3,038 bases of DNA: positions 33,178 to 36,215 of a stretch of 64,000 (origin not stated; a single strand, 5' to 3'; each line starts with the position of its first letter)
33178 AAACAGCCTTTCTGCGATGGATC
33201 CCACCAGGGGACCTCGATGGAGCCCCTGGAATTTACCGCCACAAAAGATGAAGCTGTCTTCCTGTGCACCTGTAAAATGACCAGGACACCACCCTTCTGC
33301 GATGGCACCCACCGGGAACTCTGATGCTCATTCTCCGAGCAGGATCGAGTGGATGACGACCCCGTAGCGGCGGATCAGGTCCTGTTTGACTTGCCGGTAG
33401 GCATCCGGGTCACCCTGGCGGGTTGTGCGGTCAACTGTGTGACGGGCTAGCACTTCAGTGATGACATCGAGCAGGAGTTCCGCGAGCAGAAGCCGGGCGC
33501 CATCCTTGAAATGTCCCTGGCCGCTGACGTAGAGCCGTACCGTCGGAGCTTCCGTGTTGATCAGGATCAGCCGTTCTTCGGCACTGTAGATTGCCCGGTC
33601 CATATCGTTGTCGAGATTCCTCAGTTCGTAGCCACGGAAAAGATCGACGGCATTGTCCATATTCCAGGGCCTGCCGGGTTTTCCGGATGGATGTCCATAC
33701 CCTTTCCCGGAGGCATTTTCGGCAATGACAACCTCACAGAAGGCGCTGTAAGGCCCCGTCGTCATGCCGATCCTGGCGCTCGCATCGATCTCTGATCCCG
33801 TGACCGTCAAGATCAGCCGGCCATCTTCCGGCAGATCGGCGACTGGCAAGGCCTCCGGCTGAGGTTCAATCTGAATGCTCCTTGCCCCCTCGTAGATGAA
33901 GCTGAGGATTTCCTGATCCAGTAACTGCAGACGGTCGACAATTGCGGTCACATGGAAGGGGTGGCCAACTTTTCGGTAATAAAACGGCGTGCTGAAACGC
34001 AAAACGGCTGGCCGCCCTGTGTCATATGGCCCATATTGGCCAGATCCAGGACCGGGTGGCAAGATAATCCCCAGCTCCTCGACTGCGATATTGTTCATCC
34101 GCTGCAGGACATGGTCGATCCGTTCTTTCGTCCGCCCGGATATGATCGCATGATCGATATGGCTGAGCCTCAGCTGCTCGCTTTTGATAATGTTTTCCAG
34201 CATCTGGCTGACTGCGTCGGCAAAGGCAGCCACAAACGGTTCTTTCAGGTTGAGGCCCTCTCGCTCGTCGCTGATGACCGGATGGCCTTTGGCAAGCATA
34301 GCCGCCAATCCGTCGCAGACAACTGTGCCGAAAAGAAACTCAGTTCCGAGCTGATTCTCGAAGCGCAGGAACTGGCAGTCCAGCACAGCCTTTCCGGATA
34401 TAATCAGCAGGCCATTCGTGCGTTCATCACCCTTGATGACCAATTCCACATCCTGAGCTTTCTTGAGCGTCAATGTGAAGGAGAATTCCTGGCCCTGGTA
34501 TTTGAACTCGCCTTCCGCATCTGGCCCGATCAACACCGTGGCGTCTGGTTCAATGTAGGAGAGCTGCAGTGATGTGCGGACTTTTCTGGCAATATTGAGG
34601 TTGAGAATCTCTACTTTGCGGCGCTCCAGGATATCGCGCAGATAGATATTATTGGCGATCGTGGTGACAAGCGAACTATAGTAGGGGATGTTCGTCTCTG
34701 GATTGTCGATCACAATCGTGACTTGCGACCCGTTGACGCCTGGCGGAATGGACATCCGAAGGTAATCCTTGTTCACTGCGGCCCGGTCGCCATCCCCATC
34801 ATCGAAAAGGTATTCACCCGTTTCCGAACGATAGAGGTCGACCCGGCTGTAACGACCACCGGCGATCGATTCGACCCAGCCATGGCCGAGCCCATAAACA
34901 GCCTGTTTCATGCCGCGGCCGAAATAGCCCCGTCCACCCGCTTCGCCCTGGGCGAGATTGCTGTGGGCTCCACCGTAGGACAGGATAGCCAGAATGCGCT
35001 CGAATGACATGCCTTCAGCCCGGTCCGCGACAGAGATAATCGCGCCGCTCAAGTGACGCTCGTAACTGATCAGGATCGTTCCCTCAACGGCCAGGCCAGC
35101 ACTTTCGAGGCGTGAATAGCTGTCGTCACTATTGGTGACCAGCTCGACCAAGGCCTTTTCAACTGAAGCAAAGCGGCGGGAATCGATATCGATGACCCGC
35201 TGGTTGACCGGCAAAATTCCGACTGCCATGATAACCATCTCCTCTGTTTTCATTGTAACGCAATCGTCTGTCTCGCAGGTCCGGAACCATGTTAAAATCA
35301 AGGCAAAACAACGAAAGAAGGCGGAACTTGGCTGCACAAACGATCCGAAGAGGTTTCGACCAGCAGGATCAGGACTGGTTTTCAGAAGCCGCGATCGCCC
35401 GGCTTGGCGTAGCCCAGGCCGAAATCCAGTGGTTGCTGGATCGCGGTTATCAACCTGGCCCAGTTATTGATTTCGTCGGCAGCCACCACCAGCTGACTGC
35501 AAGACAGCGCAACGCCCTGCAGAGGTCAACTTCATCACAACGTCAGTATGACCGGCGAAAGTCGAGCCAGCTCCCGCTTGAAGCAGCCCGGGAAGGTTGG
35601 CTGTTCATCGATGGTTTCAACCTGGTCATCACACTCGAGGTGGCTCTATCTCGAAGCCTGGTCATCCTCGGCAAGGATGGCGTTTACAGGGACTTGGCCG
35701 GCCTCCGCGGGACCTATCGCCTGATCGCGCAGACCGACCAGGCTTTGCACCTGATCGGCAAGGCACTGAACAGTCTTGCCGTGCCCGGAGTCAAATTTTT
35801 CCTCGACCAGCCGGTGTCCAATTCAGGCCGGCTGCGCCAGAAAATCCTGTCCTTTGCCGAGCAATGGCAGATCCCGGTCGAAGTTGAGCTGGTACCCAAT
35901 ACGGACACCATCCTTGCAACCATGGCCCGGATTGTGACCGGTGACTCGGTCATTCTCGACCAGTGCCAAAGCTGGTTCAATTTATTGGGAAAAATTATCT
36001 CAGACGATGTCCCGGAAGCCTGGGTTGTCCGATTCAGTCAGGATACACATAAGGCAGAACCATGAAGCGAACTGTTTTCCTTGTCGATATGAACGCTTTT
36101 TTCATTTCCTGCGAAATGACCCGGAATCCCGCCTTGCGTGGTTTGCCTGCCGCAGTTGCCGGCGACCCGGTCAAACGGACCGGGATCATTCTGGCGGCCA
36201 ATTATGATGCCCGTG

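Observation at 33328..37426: Standalone MORC/Hsp90-type GHKL ATPase divergent from an NYN-like gene fused in-operon with dinB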

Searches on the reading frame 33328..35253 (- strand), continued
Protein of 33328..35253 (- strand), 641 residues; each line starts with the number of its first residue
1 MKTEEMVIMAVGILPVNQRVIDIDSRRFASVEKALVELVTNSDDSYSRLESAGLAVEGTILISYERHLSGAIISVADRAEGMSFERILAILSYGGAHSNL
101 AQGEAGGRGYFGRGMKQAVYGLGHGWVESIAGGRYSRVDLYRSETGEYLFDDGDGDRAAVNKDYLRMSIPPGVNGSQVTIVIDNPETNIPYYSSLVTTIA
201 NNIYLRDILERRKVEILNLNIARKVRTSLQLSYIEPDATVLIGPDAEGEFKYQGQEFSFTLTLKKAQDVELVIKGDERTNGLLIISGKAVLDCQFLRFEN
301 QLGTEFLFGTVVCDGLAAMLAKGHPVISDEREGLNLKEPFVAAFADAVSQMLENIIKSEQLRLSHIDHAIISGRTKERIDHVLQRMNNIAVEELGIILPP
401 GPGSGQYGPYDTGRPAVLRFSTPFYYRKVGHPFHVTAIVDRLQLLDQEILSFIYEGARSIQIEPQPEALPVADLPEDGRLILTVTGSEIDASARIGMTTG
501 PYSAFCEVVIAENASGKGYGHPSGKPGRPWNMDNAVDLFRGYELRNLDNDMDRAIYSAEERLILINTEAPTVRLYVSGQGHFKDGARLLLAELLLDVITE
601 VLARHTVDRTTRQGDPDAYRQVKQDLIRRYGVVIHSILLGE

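Call 96: search_dna_similar(query=window:33328-35229:-, collection=phages, mode=protein, max_rows=10)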
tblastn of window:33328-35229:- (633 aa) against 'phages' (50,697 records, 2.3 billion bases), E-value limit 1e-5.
No match.

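Call 97: search_solved_structures(query=A3, max_evalue=10, show_alignments=1)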
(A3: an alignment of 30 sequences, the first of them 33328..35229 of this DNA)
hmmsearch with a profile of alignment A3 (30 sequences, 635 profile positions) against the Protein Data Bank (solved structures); distinct sequences matched with E-value up to 10: 115 (the best 60 are shown).
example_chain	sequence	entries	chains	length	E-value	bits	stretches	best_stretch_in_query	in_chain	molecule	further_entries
6o1e_A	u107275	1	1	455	6.2e-06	27.9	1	56-165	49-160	MORC family CW-type zinc finger protein 3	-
5ix1_A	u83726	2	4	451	0.00026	22.6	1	57-140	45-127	MORC family CW-type zinc finger protein 3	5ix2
7k7t_A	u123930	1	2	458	0.0009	20.8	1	56-135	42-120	Isoform 3 of MORC family CW-type zinc finger protein 4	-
4x9l_A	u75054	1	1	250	0.0028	19.2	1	34-97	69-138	Heat shock protein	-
2xcm_A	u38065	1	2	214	0.0094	17.4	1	34-94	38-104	CYTOSOLIC HEAT SHOCK PROTEIN 90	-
2jki_A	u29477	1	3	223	0.012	17.1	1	34-94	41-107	CYTOSOLIC HEAT SHOCK PROTEIN 90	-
3peh_A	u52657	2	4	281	0.013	17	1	34-171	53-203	Endoplasmin homolog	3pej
7c04_A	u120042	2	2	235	0.016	16.6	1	32-97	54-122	Heat shock protein 75 kDa, mitochondrial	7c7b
5f3k_A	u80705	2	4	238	0.017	16.6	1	32-97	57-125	Heat shock protein 75 kDa, mitochondrial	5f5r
2akp_A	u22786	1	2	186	0.019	16.4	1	34-95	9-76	ATP-dependent molecular chaperone HSP82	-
2esa_A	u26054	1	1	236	0.024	16.1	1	33-100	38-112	Endoplasmin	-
1am1_A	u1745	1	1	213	0.024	16.1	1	33-95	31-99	HEAT SHOCK PROTEIN 90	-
1amw_A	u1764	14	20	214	0.024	16.1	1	33-95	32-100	HEAT SHOCK PROTEIN 90 | HEAT SHOCK PROTEIN HSP82 | ATP-DEPENDENT MOLECULAR CHAPERONE HSP82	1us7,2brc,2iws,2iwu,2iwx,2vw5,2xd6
2yge_A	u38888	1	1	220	0.025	16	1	33-94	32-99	ATP-DEPENDENT MOLECULAR CHAPERONE HSP82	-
2bre_A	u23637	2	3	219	0.025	16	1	33-95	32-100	ATP-DEPENDENT MOLECULAR CHAPERONE HSP82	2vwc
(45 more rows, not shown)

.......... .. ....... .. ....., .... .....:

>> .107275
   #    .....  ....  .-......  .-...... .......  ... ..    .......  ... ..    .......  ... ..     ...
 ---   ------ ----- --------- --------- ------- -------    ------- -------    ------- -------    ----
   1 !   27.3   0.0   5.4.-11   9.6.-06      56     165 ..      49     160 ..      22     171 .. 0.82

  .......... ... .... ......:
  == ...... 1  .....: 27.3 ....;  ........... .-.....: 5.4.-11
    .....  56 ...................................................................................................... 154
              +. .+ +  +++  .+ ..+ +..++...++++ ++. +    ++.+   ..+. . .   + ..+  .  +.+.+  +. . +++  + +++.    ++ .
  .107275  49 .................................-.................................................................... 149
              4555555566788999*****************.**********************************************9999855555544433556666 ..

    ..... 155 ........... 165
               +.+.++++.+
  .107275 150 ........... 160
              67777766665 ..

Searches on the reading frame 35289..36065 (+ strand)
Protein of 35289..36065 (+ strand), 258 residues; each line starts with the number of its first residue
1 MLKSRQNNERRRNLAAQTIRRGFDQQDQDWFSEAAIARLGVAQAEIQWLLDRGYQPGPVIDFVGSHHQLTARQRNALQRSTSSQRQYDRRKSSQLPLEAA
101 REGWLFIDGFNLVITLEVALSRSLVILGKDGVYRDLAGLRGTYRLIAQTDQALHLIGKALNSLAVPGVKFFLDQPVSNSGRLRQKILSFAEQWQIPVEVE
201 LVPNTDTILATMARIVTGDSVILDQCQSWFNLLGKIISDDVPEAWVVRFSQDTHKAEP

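Call 3: search_protein_families(library=pfam, proteins=[window:35289-36065:+], max_evalue=0.1)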
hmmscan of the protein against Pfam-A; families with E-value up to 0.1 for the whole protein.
window:35289-36065:+ (258 aa): 2 families
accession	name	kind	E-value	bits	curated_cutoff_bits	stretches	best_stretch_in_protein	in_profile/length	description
PF18481.7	DUF5616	-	7.8e-49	166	27.6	1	100-233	4-138/140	Domain of unknown function (DUF5616)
PF04256.18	DUF434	-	4e-18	65.3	27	1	39-92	2-55/56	Protein of unknown function (DUF434)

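Call 4: search_protein_families(library=ncbifam, proteins=[window:35289-36065:+], max_evalue=0.1)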
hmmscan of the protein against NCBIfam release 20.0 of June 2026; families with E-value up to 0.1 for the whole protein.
window:35289-36065:+ (258 aa): 0 families

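Call 5: search_protein_families(library=padloc, proteins=[window:35289-36065:+], max_evalue=0.1)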
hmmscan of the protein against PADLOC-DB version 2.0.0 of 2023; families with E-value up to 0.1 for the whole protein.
window:35289-36065:+ (258 aa): 0 families

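Call 7: search_solved_structures(query=window:35289-36065:+, max_evalue=1, show_alignments=2)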
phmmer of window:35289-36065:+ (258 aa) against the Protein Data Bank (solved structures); distinct sequences matched with E-value up to 1: 0.

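Call 15: find_homologous_proteins(query=window:35289-36065:+)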
Query window:35289-36065:+ (258 aa): 2926 proteins with E <= 0.001 among 4022 candidates; the best 120 are listed.
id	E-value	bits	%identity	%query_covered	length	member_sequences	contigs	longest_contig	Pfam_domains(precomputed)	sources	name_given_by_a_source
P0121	3.1e-157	540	100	95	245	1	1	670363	PF18481.8,PF04256.19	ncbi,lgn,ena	-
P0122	3.5e-120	418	78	92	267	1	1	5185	PF18481.8,PF04256.19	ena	-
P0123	6.9e-117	408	77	93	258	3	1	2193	PF18481.8,PF04256.19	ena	-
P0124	2.2e-110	386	71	94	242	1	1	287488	PF18481.8,PF04256.19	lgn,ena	-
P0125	3.5e-101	356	67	92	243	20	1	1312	PF18481.8,PF04256.19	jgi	-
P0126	2.1e-100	354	63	93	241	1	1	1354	PF18481.8,PF04256.19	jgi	-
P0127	1.3e-99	351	64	91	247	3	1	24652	PF18481.8,PF04256.19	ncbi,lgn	ncbi:MAG: DUF434 domain-containing protein [Clostridiaceae bacterium]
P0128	5.8e-99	349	66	91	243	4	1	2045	PF18481.8,PF04256.19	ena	-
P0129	1.0e-97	345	63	92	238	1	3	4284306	PF18481.8,PF04256.19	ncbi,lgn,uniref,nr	ncbi:DUF434 domain-containing protein [Acetobacterium bakii]|uniref:DUF434 domain-containing protein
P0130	1.4e-97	344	63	93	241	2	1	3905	PF18481.8,PF04256.19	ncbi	-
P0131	2.4e-97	344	63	92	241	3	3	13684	PF18481.8,PF04256.19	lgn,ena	-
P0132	4.2e-97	343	66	91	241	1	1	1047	PF18481.8,PF04256.19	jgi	-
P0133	6.7e-96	339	64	91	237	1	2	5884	PF18481.8,PF04256.19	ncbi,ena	-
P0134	8.5e-96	338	63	92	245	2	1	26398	PF18481.8,PF04256.19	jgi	jgi:hypothetical protein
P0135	1.1e-95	338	64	91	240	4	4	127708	PF18481.8,PF04256.19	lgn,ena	-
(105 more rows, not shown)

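Call 35: search_solved_structures(query=A2, max_evalue=10, show_alignments=3)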
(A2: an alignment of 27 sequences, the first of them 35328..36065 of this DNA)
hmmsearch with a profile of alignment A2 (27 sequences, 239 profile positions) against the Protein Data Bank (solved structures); distinct sequences matched with E-value up to 10: 2.
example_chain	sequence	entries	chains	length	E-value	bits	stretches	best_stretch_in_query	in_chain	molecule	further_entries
2b5a_A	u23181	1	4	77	1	12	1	120-159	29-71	C.BclI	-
4q3k_A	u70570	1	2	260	1.8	11.2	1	173-226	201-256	MGS-M1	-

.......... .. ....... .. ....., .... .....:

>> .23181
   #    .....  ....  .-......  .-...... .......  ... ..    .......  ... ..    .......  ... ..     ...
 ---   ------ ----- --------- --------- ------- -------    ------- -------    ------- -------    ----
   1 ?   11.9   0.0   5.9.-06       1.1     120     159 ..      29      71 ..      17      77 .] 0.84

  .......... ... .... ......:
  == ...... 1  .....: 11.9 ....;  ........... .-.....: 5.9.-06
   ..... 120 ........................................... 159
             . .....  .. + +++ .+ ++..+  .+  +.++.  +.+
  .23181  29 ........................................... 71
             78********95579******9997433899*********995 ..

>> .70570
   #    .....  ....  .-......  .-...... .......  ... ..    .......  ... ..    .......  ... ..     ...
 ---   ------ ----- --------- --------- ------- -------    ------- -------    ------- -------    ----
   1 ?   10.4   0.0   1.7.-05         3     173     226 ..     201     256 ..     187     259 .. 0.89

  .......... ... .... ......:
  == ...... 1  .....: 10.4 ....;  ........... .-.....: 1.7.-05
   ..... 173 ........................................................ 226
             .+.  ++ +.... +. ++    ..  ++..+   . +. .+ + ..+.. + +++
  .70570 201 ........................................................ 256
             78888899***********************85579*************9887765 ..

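Call 36: find_related_loci(query=A2, collection=metagenome_contigs, flank=6000)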
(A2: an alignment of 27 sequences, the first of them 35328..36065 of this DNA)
Query A2 (245 aa) in metagenome_contigs; peptide patterns used: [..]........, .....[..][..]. (x = any residue, [..] = any of these).
600 stretches matched a pattern (row limit reached: there are more); 232 encode a relative of the query (tblastn E <= 1e-3); the best 80 are kept; 80 distinct loci.
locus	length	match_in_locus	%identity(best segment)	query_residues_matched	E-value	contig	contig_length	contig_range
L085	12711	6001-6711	66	1-237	4e-107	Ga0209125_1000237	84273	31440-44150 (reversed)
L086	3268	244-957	64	1-238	6e-107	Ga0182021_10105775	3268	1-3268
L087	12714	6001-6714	63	1-238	2e-103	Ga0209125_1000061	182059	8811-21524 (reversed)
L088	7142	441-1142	63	1-234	1e-99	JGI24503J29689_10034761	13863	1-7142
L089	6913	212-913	63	1-234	2e-99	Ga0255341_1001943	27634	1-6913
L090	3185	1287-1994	63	1-236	1e-100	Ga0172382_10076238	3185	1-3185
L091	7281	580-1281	62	1-234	7e-99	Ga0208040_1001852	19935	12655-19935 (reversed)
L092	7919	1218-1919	59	1-234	2e-98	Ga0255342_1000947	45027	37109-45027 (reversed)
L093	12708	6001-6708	60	1-236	8e-99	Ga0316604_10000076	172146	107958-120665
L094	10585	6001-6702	62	1-234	3e-98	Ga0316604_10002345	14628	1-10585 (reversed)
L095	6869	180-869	60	7-236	1e-97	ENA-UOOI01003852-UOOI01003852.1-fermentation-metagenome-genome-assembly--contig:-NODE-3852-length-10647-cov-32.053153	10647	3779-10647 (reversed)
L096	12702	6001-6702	61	1-234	2e-97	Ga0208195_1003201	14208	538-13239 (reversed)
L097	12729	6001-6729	62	1-245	2e-97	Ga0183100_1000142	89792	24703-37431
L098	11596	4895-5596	61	1-234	2e-97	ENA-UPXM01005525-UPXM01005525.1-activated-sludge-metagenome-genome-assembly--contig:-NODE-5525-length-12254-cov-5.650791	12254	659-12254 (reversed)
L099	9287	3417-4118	60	1-234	1e-96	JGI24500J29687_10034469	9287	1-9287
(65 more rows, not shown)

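Call 50: predict_structure(alignment_id=A2)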
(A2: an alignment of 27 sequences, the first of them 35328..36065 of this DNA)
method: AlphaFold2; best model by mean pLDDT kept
length: 245 residues; sequences in the alignment: 27
mean_pLDDT: 89.6   pTM: 0.87
mean pLDDT of the five models: 89.6, 88.5, 83.1, 82.4, 80.6
residues with pLDDT >= 90: 189; 70-90: 34; 50-70: 11; < 50: 11
segments of 3 or more residues with pLDDT < 50: 1-4, 239-245
pLDDT, mean of each block of 10 residues (from residue 1): 63 92 95 97 96 96 93 95 97 95 93 93 67 90 98 96 81 96 95 90 92 95 95 78 33
secondary structure, 60 per line:
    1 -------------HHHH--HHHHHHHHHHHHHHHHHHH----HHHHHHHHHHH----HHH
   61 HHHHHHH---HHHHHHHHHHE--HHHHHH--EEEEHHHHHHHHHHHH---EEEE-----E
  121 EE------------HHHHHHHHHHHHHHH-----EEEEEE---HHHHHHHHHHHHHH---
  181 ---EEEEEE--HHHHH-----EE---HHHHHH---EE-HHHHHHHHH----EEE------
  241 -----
elements in order: H14-17 H20-38 H43-53 H58-67 H71-80 H84-89 E92-95 H96-107 E111-114 E120-122 H135-149 E155-160 H164-177 E184-189 H192-196 H207-212 H219-227 E232-234

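Call 52: fold_search(model_id=the predicted structure, library=pdb)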
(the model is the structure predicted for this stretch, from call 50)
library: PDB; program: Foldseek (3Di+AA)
matches with E <= 10: 1104; with E <= 0.001: 0
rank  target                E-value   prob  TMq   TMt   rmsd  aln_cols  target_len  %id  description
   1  5xf9_E                1.7e-02  0.57  0.26  0.13  13.9       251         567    7  Crystal structure of NAD+-reducing [NiFe]-hydrogenase in the air-oxidized state (released 2017-08-23)
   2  5xf9_A                1.9e-02  0.51  0.25  0.13  12.4       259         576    9  Crystal structure of NAD+-reducing [NiFe]-hydrogenase in the air-oxidized state (released 2017-08-23)
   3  8s02_C                2.5e-02  0.54  0.23  0.14  14.2       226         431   12  BzdNO-benzoyl-CoA complex (released 2025-03-05)
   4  7f66_G                3.2e-02  0.41  0.22  0.16  12.7       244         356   11  eIF2B-SFSV NSs-1-eIF2 (released 2021-12-01)
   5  9hve_G                3.2e-02  0.38  0.21  0.15  12.8       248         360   10  Native human eIF2-eIF2B complex (released 2025-11-19)
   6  5xfa_E                3.5e-02  0.35  0.21  0.11   9.0       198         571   10  Crystal structure of NAD+-reducing [NiFe]-hydrogenase in the H2-reduced state (released 2017-08-23)
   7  7kmf_F                4.4e-02  0.38  0.21  0.17  12.6       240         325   10  Sugar phosphate activation of the stress sensor eIF2B (released 2021-07-14)
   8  7rlo_E                4.4e-02  0.35  0.22  0.16  13.0       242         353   13  Structure of the human eukaryotic translation initiation factor 2B (eIF2B) in complex with a viral protein NSs (released 2021-12-22)
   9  9zuz_D                4.4e-02  0.33  0.22  0.17  12.6       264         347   12  Translation Initiation Factor eIF-2B complex with the Isohexide Diamine GSK735 (released 2026-03-04)
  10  8tqz_E                6.6e-02  0.54  0.22  0.21  11.1       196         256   11  Eukaryotic translation initiation factor 2B with a mutation (L516A) in the delta subunit (released 2023-12-06)
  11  7vw6_B                6.6e-02  0.51  0.25  0.13   8.7       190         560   10  Cryo-EM Structure of Formate Dehydrogenase 1 from Methylorubrum extorquens AM1 (released 2022-06-01)
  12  6pe0_E                7.0e-02  0.25  0.17  0.16  11.8       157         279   10  Msp1 (E214Q)-substrate complex (released 2020-02-12)
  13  7l70_E                7.8e-02  0.30  0.22  0.16  12.9       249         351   10  The eukaryotic translation initiation factor 2B from Homo sapiens in its apo form (released 2021-03-24)
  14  6tg9_B                8.2e-02  0.38  0.26  0.15  14.1       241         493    9  Cryo-EM Structure of NADH reduced form of NAD+-dependent Formate Dehydrogenase from Rhodobacter capsulatus (released 2020-04-22)
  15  2x8a                  9.2e-02  0.21  0.19  0.20  10.9       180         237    9  Human Nuclear Valosin containing protein Like (NVL), C-terminal AAA- ATPase domain (released 2010-03-16)
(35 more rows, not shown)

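Call 83: find_encoding_contigs(protein=P0122, flank=5000, max_places=2)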
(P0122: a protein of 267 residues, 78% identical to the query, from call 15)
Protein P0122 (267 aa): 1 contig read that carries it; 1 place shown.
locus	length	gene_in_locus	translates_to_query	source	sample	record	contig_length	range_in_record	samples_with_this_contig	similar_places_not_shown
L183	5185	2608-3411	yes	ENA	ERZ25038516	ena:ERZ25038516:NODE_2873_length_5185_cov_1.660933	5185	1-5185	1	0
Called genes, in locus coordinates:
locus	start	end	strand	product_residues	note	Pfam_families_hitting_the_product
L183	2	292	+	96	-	?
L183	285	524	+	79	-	PF09360:zf-CDGSH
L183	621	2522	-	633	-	-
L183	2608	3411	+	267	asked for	PF04256:DUF434, PF18481:DUF5616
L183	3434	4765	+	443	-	PF00817:IMS, PF11798:IMS_HHH, PF21999:IMS_HHH_1 (weak), PF11799:IMS_C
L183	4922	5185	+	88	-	?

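Call 84: find_encoding_contigs(protein=P0127, flank=5000, max_places=2)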
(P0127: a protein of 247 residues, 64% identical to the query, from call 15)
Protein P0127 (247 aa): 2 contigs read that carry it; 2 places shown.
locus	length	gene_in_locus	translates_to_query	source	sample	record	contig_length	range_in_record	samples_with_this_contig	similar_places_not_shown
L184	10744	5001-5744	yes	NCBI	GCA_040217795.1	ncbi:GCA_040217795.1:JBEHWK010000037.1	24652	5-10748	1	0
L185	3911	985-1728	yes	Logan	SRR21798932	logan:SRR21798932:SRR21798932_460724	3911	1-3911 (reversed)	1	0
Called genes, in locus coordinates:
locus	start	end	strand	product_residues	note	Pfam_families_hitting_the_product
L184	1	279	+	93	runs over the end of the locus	PF02582:DUF155 (weak)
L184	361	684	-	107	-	PF06305:LapA_dom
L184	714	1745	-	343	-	PF00793:DAHP_synth_1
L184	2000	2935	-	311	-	PF14257:DUF4349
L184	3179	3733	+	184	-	PF02659:Mntp (weak)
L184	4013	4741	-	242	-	PF14808:TMEM164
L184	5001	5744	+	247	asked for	PF04256:DUF434, PF18481:DUF5616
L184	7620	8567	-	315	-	PF01869:BcrAD_BadFG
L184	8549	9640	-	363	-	PF09989:DUF2229 (faint), PF06050:HGD-D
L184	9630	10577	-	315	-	PF09989:DUF2229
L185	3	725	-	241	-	?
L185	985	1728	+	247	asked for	PF04256:DUF434, PF18481:DUF5616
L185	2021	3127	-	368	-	PF01548:DEDD_Tnp_IS110, PF02371:Transposase_20 (weak)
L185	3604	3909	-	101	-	?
